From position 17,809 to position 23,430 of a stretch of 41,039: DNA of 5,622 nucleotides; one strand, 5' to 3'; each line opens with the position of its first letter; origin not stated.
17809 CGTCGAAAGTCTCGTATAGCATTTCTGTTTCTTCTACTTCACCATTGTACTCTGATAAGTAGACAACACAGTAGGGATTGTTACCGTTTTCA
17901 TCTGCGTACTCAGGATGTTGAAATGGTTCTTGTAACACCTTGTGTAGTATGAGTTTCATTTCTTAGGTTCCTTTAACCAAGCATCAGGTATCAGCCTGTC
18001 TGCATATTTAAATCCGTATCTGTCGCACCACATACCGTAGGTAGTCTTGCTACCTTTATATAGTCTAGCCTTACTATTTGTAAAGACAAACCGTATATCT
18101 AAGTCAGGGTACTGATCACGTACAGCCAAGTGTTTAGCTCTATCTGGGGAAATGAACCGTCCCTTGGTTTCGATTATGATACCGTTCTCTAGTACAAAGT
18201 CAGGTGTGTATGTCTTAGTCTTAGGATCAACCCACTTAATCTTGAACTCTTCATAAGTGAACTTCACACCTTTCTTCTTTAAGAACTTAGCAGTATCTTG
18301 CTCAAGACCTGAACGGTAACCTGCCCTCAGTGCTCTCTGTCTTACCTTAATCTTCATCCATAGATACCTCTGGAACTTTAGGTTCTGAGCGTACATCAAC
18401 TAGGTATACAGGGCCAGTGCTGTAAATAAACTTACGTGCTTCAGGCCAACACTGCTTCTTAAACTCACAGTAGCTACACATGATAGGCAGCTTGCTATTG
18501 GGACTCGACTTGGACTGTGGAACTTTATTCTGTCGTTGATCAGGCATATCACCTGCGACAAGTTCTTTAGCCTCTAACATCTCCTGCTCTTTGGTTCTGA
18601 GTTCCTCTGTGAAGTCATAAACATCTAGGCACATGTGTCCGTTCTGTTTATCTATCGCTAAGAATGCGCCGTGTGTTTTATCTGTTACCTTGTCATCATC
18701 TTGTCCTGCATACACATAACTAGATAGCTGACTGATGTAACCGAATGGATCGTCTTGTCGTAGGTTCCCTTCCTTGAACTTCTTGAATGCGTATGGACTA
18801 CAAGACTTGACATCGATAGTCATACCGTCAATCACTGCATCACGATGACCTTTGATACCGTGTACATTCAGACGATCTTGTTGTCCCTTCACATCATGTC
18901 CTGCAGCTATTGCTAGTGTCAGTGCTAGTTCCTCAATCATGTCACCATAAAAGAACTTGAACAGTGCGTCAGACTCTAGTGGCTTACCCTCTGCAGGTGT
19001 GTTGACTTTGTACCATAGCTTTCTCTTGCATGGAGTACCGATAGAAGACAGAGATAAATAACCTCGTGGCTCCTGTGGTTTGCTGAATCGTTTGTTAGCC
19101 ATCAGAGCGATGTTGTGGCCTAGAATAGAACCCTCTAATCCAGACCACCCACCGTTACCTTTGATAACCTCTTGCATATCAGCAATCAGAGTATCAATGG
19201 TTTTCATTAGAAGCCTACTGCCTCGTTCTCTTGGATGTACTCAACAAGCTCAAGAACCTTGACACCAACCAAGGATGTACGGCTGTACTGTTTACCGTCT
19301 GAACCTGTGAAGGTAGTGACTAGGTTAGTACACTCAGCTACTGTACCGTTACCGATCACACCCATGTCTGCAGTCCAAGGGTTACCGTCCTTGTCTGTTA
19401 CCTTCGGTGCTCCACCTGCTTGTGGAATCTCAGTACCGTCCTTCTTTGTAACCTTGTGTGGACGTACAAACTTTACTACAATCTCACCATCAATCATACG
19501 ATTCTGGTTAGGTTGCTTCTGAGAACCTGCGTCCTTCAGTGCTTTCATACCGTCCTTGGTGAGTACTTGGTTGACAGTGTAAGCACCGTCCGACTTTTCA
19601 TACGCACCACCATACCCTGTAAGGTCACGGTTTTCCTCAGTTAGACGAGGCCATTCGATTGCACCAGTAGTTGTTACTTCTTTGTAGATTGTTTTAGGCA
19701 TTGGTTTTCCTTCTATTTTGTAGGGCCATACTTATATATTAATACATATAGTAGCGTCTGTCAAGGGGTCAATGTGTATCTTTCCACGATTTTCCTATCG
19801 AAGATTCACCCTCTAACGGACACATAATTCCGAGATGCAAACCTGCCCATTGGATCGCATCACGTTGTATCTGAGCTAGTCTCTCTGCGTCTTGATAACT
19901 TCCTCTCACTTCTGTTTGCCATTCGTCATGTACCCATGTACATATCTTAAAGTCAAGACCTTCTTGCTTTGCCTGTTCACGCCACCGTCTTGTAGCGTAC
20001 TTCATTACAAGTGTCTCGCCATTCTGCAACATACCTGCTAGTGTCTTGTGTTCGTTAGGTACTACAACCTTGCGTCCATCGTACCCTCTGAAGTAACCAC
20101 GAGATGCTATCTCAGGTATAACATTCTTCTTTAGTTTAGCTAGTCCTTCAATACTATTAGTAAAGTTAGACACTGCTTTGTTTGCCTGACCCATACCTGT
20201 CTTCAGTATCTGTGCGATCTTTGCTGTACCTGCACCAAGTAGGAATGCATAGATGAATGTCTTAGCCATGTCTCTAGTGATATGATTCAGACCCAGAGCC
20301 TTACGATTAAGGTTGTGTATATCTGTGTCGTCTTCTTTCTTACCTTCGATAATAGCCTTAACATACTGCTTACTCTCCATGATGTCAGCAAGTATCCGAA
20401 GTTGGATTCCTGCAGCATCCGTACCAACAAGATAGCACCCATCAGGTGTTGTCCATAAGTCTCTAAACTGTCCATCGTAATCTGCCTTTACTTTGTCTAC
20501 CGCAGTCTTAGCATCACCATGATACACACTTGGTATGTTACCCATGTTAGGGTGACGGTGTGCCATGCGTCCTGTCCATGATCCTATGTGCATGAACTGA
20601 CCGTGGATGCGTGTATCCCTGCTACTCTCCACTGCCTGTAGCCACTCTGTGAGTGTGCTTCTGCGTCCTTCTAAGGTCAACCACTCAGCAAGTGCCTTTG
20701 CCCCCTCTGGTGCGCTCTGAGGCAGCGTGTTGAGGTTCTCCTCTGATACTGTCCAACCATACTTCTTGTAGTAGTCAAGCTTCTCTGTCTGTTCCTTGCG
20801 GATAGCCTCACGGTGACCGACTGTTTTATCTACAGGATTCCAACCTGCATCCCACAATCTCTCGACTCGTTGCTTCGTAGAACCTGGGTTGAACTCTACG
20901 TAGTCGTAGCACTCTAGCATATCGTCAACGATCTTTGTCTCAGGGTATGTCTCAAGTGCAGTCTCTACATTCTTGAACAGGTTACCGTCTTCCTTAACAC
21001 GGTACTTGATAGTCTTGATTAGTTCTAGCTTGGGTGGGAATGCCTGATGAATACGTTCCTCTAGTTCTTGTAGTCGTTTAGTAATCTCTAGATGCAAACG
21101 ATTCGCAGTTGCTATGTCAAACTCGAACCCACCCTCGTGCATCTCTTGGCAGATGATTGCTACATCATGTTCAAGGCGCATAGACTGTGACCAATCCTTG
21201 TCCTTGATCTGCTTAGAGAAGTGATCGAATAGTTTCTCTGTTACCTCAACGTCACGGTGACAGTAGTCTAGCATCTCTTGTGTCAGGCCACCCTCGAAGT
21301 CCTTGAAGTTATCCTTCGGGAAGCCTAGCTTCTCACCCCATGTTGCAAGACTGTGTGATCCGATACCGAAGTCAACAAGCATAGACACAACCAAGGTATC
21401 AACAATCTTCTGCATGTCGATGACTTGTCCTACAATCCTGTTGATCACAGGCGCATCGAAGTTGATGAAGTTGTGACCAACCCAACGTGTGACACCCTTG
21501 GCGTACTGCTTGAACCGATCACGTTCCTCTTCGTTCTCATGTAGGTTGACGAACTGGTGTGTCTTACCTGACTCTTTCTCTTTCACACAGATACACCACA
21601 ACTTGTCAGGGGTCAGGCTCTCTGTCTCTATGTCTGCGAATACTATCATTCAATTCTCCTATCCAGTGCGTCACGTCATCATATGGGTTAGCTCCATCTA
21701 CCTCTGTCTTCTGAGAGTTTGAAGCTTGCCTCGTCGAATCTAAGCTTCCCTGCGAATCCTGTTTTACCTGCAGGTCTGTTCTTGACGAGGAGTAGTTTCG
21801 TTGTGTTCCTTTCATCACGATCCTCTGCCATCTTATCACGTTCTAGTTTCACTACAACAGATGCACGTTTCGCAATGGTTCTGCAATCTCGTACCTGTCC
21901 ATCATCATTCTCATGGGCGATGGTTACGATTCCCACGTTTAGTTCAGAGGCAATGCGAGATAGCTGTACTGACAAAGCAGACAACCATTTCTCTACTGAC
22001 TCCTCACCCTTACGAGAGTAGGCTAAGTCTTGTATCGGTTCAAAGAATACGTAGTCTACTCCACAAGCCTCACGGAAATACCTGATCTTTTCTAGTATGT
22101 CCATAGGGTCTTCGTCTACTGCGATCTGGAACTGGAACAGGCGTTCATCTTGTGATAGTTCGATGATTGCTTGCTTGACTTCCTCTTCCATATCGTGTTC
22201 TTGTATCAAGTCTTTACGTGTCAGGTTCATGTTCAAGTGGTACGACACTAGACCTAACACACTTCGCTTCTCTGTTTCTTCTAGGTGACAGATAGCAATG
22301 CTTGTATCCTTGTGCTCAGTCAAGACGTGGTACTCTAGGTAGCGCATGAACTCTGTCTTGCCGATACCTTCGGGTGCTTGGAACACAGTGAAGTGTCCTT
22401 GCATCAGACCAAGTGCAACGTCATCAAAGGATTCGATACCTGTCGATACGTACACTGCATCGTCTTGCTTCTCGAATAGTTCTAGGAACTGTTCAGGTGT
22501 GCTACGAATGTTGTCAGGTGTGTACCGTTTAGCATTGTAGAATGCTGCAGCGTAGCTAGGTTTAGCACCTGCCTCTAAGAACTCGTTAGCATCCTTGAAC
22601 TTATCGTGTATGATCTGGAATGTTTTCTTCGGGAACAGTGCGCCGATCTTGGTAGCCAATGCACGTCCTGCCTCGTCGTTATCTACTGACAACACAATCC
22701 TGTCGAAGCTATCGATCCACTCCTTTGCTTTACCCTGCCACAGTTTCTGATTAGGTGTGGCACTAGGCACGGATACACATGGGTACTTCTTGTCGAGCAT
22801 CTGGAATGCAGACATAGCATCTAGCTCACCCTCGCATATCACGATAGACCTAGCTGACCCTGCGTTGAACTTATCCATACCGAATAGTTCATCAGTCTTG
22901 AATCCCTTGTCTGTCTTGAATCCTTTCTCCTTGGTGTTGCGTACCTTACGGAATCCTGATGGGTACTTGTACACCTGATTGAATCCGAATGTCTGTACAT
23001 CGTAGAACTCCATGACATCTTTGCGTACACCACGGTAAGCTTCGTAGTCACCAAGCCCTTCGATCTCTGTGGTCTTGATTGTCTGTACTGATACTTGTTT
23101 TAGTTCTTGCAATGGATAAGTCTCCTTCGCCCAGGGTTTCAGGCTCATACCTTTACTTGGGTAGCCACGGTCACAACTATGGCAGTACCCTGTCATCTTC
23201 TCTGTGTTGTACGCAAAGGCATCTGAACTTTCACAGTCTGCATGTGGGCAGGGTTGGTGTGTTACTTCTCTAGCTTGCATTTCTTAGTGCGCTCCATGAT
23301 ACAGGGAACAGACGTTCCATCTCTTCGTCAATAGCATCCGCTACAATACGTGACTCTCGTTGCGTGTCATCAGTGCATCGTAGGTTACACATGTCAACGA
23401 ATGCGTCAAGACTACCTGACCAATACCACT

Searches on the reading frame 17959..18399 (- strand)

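Call 58: search_protein_families(library=pfam, max_evalue=0.01, proteins=[window:17959-18399:-])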
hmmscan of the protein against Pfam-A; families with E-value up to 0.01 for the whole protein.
window:17959-18399:- (147 aa): 1 family
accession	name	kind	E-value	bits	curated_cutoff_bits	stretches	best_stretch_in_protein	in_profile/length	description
PF05367.17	Phage_endo_I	-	1.1e-56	191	29.1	1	25-147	11-135/149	Phage endonuclease I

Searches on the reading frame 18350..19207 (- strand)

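Call 58: search_protein_families(library=pfam, max_evalue=0.01, proteins=[window:18350-19207:-])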
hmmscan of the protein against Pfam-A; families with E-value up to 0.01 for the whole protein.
window:18350-19207:- (286 aa): 1 family
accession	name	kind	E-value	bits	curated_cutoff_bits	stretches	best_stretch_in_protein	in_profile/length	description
PF12705.13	PDDEXK_1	-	0.0019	18.6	22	1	104-253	122-246/247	PD-(D/E)XK nuclease superfamily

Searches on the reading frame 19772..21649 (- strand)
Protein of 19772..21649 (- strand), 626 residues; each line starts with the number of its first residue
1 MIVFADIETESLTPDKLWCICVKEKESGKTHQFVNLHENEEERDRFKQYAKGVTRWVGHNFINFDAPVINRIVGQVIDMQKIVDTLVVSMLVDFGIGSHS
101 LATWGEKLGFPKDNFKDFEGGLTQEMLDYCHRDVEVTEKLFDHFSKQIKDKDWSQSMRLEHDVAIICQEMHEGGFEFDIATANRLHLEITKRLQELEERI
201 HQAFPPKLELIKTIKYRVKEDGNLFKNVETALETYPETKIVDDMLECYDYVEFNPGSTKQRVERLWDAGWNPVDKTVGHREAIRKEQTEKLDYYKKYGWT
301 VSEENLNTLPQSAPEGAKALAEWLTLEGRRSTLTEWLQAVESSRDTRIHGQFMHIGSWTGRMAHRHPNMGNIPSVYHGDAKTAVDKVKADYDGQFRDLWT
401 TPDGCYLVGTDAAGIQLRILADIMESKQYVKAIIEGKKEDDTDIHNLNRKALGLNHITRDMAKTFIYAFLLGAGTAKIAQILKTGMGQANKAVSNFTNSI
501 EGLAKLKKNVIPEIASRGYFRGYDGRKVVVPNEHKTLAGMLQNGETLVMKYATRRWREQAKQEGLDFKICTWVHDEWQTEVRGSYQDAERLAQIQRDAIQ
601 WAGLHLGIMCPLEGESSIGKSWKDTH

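Call 58: search_protein_families(library=pfam, max_evalue=0.01, proteins=[window:19772-21649:-])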
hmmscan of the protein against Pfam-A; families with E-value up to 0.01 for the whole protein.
window:19772-21649:- (626 aa): 3 families
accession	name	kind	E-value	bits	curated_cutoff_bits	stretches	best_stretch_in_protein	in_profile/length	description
PF00476.26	DNA_pol_A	-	3.4e-36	125.4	34.3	1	294-624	53-381/381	DNA polymerase family A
PF13482.12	RNase_H_2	-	1.2e-06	29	22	1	3-113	1-118/165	RNase_H superfamily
PF01612.26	DNA_pol_A_exo1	-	3.7e-06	27.3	23.6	1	6-148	26-172/173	3'-5' exonuclease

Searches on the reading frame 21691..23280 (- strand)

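Call 58: search_protein_families(library=pfam, max_evalue=0.01, proteins=[window:21691-23280:-])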
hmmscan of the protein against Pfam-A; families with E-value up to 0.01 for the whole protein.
window:21691-23280:- (530 aa): 4 families
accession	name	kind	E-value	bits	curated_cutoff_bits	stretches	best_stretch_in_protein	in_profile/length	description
PF03796.21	DnaB_C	-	1.8e-16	60.8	27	1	278-518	2-249/255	DnaB-like helicase C terminal domain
PF13155.12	Toprim_2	-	7.1e-10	39.6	22.1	1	147-235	1-88/88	Toprim-like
PF01751.28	Toprim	-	0.00032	21.3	23.1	1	146-216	2-80/96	Toprim domain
PF13481.12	AAA_25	-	0.0038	17.3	27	1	285-461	22-194/195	AAA domain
